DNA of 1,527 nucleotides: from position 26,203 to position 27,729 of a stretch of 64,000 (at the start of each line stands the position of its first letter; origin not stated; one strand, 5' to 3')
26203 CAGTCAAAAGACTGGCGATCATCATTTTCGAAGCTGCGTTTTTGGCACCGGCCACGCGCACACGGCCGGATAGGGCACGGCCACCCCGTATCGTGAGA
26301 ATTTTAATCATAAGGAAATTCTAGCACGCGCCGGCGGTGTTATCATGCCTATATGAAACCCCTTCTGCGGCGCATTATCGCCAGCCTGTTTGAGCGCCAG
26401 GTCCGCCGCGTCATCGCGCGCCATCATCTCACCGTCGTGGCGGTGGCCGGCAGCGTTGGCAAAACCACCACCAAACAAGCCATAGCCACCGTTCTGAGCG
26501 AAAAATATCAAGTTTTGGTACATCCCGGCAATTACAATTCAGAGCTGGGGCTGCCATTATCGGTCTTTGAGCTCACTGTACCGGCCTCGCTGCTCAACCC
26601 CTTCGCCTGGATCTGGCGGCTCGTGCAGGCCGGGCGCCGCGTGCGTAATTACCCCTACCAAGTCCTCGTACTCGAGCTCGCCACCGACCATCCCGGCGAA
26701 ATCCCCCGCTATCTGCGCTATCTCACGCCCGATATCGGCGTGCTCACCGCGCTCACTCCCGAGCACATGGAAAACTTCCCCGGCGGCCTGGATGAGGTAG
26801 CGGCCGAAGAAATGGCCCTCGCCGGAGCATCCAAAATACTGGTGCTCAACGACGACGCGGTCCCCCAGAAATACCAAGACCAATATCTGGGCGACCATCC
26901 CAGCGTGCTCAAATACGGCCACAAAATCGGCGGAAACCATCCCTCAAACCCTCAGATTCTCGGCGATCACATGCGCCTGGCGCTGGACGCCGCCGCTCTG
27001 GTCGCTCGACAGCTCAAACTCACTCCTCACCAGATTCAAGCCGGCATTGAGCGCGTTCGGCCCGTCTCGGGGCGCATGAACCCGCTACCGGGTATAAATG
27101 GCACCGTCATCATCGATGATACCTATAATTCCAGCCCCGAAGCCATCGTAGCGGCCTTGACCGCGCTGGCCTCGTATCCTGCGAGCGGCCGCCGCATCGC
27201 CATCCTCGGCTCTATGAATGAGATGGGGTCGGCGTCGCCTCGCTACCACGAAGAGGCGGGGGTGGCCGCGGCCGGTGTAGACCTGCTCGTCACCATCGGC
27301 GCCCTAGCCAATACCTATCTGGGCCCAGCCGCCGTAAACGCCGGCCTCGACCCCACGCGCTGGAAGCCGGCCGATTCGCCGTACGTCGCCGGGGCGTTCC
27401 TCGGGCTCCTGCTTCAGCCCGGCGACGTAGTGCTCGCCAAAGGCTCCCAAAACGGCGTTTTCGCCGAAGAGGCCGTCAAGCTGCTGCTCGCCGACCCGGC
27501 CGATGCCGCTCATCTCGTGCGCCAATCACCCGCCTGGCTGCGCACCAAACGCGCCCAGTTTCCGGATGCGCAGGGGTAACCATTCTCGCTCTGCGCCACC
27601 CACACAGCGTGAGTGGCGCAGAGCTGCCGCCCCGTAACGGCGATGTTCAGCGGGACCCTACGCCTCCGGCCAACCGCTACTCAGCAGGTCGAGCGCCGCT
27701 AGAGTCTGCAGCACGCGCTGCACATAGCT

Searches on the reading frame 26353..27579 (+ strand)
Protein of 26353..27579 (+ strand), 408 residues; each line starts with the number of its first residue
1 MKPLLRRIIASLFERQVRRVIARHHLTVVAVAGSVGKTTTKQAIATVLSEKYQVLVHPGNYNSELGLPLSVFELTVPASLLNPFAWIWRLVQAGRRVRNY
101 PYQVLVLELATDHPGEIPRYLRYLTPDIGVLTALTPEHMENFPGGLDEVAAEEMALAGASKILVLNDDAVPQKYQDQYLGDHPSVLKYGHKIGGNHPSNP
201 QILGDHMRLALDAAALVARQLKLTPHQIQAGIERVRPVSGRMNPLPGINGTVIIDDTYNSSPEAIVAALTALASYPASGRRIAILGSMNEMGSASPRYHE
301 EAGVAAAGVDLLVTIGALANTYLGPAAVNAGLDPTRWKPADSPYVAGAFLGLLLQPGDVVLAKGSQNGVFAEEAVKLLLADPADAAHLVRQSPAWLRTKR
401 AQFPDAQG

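Call 49: search_protein_families(library=pfam, proteins=[window:26353-27579:+], max_evalue=0.00001)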
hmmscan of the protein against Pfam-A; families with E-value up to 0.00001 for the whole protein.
window:26353-27579:+ (408 aa): 2 families
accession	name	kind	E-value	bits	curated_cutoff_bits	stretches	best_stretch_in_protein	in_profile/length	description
PF08245.18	Mur_ligase_M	-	3.6e-19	70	24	2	101-191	56-148/200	Mur ligase middle domain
PF02875.26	Mur_ligase_C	-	1.4e-15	58.7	28.4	1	240-365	1-126/127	Mur ligase, glutamate ligase domain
